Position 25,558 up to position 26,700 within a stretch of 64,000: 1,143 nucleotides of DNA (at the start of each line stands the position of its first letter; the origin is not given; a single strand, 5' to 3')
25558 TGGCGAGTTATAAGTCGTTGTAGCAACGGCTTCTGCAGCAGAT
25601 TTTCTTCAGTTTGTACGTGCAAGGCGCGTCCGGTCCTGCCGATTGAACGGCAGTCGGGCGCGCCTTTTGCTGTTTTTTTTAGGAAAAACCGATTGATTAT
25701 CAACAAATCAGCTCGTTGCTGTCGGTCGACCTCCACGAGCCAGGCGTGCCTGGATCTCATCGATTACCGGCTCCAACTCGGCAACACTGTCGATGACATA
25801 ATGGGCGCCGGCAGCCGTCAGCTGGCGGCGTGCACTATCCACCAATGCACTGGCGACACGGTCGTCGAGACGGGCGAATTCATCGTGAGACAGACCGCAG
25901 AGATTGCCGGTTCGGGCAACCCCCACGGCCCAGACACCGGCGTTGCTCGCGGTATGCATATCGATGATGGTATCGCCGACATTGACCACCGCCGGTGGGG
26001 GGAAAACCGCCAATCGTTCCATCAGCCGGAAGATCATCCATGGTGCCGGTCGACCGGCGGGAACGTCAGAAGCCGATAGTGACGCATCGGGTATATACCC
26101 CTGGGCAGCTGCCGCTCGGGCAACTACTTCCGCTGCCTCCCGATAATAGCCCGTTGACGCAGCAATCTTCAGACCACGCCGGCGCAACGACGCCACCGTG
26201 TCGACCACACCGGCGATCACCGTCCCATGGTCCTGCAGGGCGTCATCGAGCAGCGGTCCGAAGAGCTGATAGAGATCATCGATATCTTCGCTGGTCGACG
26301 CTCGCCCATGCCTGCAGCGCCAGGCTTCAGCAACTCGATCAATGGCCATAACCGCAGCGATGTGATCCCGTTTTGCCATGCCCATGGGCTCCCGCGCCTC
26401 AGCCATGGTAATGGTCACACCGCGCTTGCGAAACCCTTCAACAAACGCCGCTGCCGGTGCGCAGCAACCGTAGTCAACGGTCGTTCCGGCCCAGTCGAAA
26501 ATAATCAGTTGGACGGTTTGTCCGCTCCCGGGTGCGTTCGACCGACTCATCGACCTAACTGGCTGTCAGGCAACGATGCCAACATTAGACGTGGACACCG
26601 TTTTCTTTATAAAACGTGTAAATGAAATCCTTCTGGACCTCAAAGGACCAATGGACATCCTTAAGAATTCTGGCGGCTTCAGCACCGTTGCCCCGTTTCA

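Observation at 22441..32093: Combined C-S and C-P cleavage cluster: Xsc, class III omega-aminotransferase, Ald, GntR and PhnX, convergent with a TRAP transporter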

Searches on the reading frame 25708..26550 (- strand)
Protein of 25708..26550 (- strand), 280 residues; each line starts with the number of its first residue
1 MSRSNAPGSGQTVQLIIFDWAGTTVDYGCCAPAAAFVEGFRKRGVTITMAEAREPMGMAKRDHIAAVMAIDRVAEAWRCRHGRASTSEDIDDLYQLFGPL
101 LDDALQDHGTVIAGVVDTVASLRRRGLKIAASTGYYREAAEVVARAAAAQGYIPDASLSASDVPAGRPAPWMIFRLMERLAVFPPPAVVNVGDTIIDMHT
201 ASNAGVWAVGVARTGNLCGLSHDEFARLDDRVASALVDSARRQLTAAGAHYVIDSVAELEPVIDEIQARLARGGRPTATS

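Call 3: search_protein_families(library=pfam, proteins=[window:25708-26550:-])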
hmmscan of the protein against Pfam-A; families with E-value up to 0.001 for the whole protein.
window:25708-26550:- (280 aa): 3 families
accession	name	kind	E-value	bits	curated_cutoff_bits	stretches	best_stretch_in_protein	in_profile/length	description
PF00702.32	Hydrolase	-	1.1e-17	65.5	26.4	1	14-205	2-191/191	haloacid dehalogenase-like hydrolase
PF13419.12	HAD_2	-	1.3e-12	48.7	23.8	1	16-211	1-178/178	Haloacid dehalogenase-like hydrolase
PF13242.12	Hydrolase_like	-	8.8e-05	22.8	22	1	165-216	2-52/75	HAD-hyrolase-like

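Call 4: search_protein_families(library=ncbifam, proteins=[window:25708-26550:-])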
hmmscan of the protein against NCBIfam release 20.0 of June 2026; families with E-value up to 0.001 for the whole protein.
window:25708-26550:- (280 aa): 19 families
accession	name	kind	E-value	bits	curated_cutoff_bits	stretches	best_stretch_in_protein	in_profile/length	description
TIGR01422.2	phosphonatase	equivalog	7.8e-99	330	220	1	13-263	1-251/251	phosphonoacetaldehyde hydrolase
TIGR03351.1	PhnX-like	hypoth_equivalog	8.5e-30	104.4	218.9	1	14-212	2-191/220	phosphonatase-like hydrolase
NF053741.1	noncata_PA2803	equivalog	3.5e-15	56.5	240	1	16-276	3-191/191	HAD superfamily inactivated hydrolase PcrP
TIGR01454.1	AHBA_synth_RP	hypoth_equivalog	1.2e-09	38.1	246.65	1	105-211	70-174/205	AHBA synthesis associated protein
NF009695.0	PRK13222.1-2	equivalog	3.1e-08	33.4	225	1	81-212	65-194/226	phosphoglycolate phosphatase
TIGR01549.1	HAD-SF-IA-v1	subfamily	5.6e-08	33.3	23.3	1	125-205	75-149/149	HAD-IA family hydrolase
TIGR01449.2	PGP_bact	equivalog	1.2e-06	28.2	180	1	79-212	64-185/213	phosphoglycolate phosphatase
TIGR01548.1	HAD-SF-IA-hyp1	hypoth_equivalog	3.5e-06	26.7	140.2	1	117-204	113-197/197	TIGR01548 family HAD-type hydrolase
TIGR02009.1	PGMB-YQAB-SF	subfamily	5.8e-06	26.6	153.35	1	16-211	4-186/186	beta-phosphoglucomutase family hydrolase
TIGR01428.1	HAD_type_II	equivalog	9.9e-06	25.7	125.4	1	15-216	3-195/197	haloacid dehalogenase type II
NF009694.0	PRK13222.1-1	equivalog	2e-05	24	415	1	88-215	89-214/252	phosphoglycolate phosphatase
NF053653.1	InDiPhoBT2121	equivalog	8.8e-05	22.2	245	1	31-217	18-191/216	inorganic diphosphatase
NF009804.0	PRK13288.1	equivalog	8.9e-05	22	218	1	110-214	82-184/215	pyrophosphatase PpaX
NF009698.0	PRK13223.1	equivalog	0.00012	21.4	466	1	10-215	10-204/272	phosphoglycolate phosphatase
TIGR02253.1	CTE7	subfamily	0.0002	21.2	169.75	1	108-216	92-199/221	TIGR02253 family HAD-type hydrolase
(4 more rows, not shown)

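Call 16: search_solved_structures(query=window:25708-26550:-, show_alignments=2)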
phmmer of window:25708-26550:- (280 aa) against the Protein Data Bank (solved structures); distinct sequences matched with E-value up to 0.001: 12.
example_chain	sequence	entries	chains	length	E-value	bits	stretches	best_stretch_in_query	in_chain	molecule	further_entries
2iof_A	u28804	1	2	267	4.8e-68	232.7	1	13-268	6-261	Phosphonoacetaldehyde hydrolase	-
2ioh_A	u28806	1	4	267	1.3e-67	231.3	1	13-268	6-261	Phosphonoacetaldehyde hydrolase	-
1rql_A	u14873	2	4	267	3.3e-67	230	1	13-268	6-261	Phosphonoacetaldehyde Hydrolase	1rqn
1swv_A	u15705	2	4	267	6.4e-67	229.1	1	13-268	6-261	phosphonoacetaldehyde hydrolase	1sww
1fez_A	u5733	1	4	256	1.1e-66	228.2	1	13-266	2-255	PHOSPHONOACETALDEHYDE HYDROLASE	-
1rdf_A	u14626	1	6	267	4.4e-66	226.3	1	13-268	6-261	phosphonoacetaldehyde hydrolase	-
3iru_A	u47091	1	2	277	1.8e-57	198.1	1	12-276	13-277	phoshonoacetaldehyde hydrolase like protein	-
2oda_A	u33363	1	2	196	5.7e-11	45.6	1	106-276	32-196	Hypothetical protein PSPTO_2114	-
2hi0_A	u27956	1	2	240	5.2e-06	29.4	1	83-209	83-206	Putative phosphoglycolate phosphatase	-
2hsz_A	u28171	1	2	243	0.00064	22.5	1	47-212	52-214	novel predicted phosphatase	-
4uat_A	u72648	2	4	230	0.00097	21.9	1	111-229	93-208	Protein CbbY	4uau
4uar_A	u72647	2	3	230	0.00099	21.9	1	111-229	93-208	Protein CbbY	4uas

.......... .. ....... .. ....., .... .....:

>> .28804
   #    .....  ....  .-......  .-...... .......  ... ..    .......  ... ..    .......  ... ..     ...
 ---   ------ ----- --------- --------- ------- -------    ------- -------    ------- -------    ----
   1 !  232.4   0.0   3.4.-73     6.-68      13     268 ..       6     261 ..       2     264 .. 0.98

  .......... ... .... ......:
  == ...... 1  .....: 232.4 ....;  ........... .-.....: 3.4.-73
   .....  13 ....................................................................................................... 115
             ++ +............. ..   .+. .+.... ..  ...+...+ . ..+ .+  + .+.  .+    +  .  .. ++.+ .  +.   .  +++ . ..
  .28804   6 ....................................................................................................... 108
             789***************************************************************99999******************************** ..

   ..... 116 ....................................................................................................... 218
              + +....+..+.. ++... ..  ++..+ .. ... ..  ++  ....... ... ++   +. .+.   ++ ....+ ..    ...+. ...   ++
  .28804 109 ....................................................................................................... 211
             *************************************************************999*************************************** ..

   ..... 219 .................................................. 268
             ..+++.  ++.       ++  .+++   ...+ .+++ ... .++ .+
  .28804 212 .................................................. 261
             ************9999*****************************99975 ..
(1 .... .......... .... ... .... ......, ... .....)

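Call 24: find_homologous_proteins(query=window:25708-26550:-, max_evalue=1e-20)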
Query window:25708-26550:- (280 aa): 2085 proteins with E <= 1e-20 among 8000 candidates; the best 120 are listed.
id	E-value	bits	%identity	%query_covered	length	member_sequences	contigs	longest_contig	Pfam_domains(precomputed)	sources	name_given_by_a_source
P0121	2.4e-179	612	100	100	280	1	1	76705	PF13419.13,PF00702.33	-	-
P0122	4.0e-111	389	67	94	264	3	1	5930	PF13419.13,PF00702.33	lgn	-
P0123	4.3e-111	389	68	94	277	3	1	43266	PF13419.13,PF00702.33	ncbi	-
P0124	5.7e-106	372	65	94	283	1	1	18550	PF13419.13,PF00702.33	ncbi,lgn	-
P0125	4.9e-104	366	61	94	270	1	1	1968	PF13419.13,PF00702.33,PF13242.13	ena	-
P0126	1.1e-102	361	61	96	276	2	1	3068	PF13419.13,PF00702.33,PF13242.13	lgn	-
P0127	1.6e-102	361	61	94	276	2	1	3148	PF13419.13,PF00702.33,PF13242.13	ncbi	-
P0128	7.2e-102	358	68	86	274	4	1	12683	PF13419.13,PF00702.33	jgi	-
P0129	1.7e-97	344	58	94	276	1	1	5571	PF13419.13,PF00702.33,PF13242.13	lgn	-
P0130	1.1e-96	341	57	94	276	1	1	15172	PF13419.13,PF00702.33,PF13242.13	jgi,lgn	-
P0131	1.4e-96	341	57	95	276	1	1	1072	PF13419.13,PF00702.33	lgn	-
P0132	3.8e-96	340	58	94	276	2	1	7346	PF13419.13,PF00702.33,PF13242.13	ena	-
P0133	2.9e-95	337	58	94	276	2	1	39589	PF13419.13,PF00702.33,PF13242.13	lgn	-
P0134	3.0e-95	337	57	96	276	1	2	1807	PF13419.13,PF00702.33,PF13242.13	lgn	-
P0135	6.7e-95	336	58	94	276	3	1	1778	PF13419.13,PF00702.33,PF13242.13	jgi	jgi:phosphonoacetaldehyde hydrolase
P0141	4.2e-90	320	56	94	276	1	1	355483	PF13419.13,PF00702.33,PF13242.13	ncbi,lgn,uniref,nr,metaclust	ncbi:phosphonoacetaldehyde hydrolase [Desulfogranum mediterraneum]|uniref:phosphonoacetaldehyde hydr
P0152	1.9e-88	314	54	99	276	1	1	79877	PF13419.13,PF00702.33,PF13242.13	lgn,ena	-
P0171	2.0e-85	305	54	94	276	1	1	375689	PF13419.13,PF00702.33,PF13242.13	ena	-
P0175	3.0e-85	304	53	94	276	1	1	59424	PF13419.13,PF00702.33,PF13242.13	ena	-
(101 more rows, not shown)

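Call 25: find_encoding_contigs(protein=P0141, flank=10000, max_places=2)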
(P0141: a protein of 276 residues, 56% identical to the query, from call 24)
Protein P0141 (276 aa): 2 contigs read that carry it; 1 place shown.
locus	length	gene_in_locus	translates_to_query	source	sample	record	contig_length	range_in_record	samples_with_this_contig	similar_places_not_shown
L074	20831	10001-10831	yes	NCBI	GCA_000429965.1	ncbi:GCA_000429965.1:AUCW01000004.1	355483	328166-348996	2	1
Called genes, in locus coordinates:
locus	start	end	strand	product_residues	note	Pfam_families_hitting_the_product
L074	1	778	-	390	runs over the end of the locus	PF07075:NamZ_N, PF20732:NamZ_C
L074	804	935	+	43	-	-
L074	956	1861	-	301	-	PF00892:EamA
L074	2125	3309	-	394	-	PF10094:DUF2332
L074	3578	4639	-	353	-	PF00005:ABC_tran, PF13304:AAA_21 (faint), PF08402:TOBE_2 (weak)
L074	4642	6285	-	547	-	PF00528:BPD_transp_1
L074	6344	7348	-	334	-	PF01547:SBP_bac_1, PF13531:SBP_bac_11, PF13416:SBP_bac_8, PF13343:SBP_bac_6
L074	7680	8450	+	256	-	PF13386:DsbD_2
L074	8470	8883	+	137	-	PF22381:Staph_reg_Sar_Rot (weak), PF01047:MarR, PF12802:MarR_2, PF13601:HTH_34 (weak)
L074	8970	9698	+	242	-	PF00392:GntR, PF07702:UTRA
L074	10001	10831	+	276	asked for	PF00702:Hydrolase, PF13419:HAD_2, PF13242:Hydrolase_like (weak)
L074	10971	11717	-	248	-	PF00753:Lactamase_B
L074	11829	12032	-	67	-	-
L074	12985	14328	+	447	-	PF12588:PSDC, PF02666:PS_Dcarbxylase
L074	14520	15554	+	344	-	PF06271:RDD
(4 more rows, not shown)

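Call 26: find_encoding_contigs(protein=P0133, flank=10000, max_places=2)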
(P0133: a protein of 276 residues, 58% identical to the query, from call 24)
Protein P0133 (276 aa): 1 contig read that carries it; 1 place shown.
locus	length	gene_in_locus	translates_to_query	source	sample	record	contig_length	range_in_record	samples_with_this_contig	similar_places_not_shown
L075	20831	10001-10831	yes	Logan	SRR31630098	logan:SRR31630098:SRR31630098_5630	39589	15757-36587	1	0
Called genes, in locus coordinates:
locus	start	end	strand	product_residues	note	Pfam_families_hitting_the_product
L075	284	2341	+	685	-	PF00496:SBP_bac_5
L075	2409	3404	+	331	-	PF19300:BPD_transp_1_N, PF00528:BPD_transp_1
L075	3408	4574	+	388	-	PF12911:OppC_N, PF00528:BPD_transp_1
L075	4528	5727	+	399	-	PF00005:ABC_tran, PF13304:AAA_21, PF08352:oligo_HPY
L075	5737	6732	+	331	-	PF02463:SMC_N (weak), PF00005:ABC_tran, PF08352:oligo_HPY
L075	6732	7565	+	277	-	PF08665:PglZ, PF01663:Phosphodiest, PF01676:Metalloenzyme, PF00884:Sulfatase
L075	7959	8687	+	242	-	PF00392:GntR, PF13545:HTH_Crp_2 (faint), PF07702:UTRA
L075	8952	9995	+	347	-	PF00266:Aminotran_5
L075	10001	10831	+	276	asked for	PF00702:Hydrolase, PF13419:HAD_2, PF13242:Hydrolase_like (faint)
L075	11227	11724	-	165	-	PF01451:LMWPc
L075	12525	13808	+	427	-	PF00291:PALP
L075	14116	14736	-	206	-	PF02492:cobW, PF03308:MeaB (faint)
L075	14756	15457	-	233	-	PF01730:UreF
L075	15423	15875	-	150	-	PF02814:UreE_N, PF05194:UreE_C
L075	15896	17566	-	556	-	PF00449:Urease_alpha, PF01979:Amidohydro_1, PF07969:Amidohydro_3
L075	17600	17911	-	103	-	PF00699:Urease_beta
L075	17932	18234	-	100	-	PF00547:Urease_gamma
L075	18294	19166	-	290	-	PF01774:UreD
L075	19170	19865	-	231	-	PF00005:ABC_tran, PF13304:AAA_21 (faint)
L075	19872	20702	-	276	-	PF02463:SMC_N (weak), PF13476:AAA_23 (weak), PF00005:ABC_tran, PF13304:AAA_21 (faint), PF12399:BCA_ABC_TP_C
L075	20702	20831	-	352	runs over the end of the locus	PF02653:BPD_transp_2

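Call 27: find_encoding_contigs(protein=P0130, flank=10000, max_places=2)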
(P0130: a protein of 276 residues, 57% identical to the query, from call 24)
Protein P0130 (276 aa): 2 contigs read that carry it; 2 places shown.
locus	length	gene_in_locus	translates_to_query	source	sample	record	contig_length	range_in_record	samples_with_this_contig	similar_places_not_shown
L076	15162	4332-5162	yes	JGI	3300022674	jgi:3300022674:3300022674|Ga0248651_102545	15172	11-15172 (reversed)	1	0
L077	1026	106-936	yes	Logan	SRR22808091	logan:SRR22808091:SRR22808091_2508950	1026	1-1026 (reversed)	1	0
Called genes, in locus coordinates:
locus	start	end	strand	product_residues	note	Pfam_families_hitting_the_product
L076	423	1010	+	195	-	PF13560:HTH_31 (faint), PF01381:HTH_3, PF12844:HTH_19, PF13443:HTH_26, PF07883:Cupin_2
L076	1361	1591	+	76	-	PF13187:Fer4_9 (faint), PF14697:Fer4_21 (faint), PF25160:LdpA_Fe-S-bd (faint), PF12797:Fer4_2 (weak), PF12837:Fer4_6 (weak), PF13237:Fer4_10 (weak), PF00037:Fer4, PF12838:Fer4_7, +2 more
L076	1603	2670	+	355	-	PF01855:POR_N, PF17147:PFOR_II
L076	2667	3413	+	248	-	PF02775:TPP_enzyme_C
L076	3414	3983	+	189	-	PF01558:POR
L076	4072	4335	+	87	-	-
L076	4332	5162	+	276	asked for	PF00702:Hydrolase, PF13419:HAD_2, PF13242:Hydrolase_like (weak)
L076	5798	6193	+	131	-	PF04358:DsrC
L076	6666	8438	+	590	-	PF02776:TPP_enzyme_N, PF00205:TPP_enzyme_M, PF02775:TPP_enzyme_C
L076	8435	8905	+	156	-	PF01842:ACT, PF13291:ACT_4 (weak), PF22629:ACT_AHAS_ss, PF10369:ALS_ss_C (weak)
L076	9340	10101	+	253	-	-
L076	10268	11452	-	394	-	PF07690:MFS_1, PF12832:MFS_1_like (weak), PF00083:Sugar_tr (weak), PF05977:MFS_3 (weak), PF06779:MFS_4, PF07690:MFS_1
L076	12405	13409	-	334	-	PF03480:DctP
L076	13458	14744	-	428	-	PF06808:DctM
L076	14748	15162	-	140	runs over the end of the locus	?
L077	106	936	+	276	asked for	PF00702:Hydrolase, PF13419:HAD_2, PF13242:Hydrolase_like (weak)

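Call 36: find_related_loci(query=window:25708-26550:-, collection=metagenome_contigs, flank=8000)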
Query window:25708-26550:- (280 aa) in metagenome_contigs; peptide patterns used: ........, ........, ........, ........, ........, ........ (x = any residue, [..] = any of these).
320 stretches matched a pattern; 184 encode a relative of the query (tblastn E <= 1e-3); the best 80 are kept; 80 distinct loci.
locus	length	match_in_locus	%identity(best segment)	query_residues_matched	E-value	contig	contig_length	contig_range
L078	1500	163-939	54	13-271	4e-91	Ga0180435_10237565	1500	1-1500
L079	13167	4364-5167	49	11-278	5e-82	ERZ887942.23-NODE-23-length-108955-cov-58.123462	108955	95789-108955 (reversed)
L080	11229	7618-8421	49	11-278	5e-82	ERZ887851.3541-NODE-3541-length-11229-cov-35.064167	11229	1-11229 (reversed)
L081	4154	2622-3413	51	16-279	3e-81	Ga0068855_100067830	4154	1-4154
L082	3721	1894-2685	51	16-279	2e-81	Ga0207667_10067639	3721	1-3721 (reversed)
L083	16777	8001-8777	51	9-263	1e-80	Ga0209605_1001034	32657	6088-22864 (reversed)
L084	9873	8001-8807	48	11-279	2e-80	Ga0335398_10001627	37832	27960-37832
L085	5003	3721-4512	53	13-276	3e-79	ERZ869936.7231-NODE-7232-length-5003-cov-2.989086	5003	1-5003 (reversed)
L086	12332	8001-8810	48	3-272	6e-78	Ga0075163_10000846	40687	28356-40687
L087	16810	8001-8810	48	3-272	7e-78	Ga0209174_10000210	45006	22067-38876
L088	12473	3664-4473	49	7-276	8e-78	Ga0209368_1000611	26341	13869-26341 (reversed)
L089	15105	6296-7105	48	3-272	7e-78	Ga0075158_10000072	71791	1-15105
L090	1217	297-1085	48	9-271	5e-82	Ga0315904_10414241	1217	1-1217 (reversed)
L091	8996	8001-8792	50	13-276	1e-74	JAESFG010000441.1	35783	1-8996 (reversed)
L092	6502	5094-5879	46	16-277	2e-75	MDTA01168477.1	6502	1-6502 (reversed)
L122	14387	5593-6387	48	12-276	1e-67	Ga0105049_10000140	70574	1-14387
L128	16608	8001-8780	46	17-276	3e-67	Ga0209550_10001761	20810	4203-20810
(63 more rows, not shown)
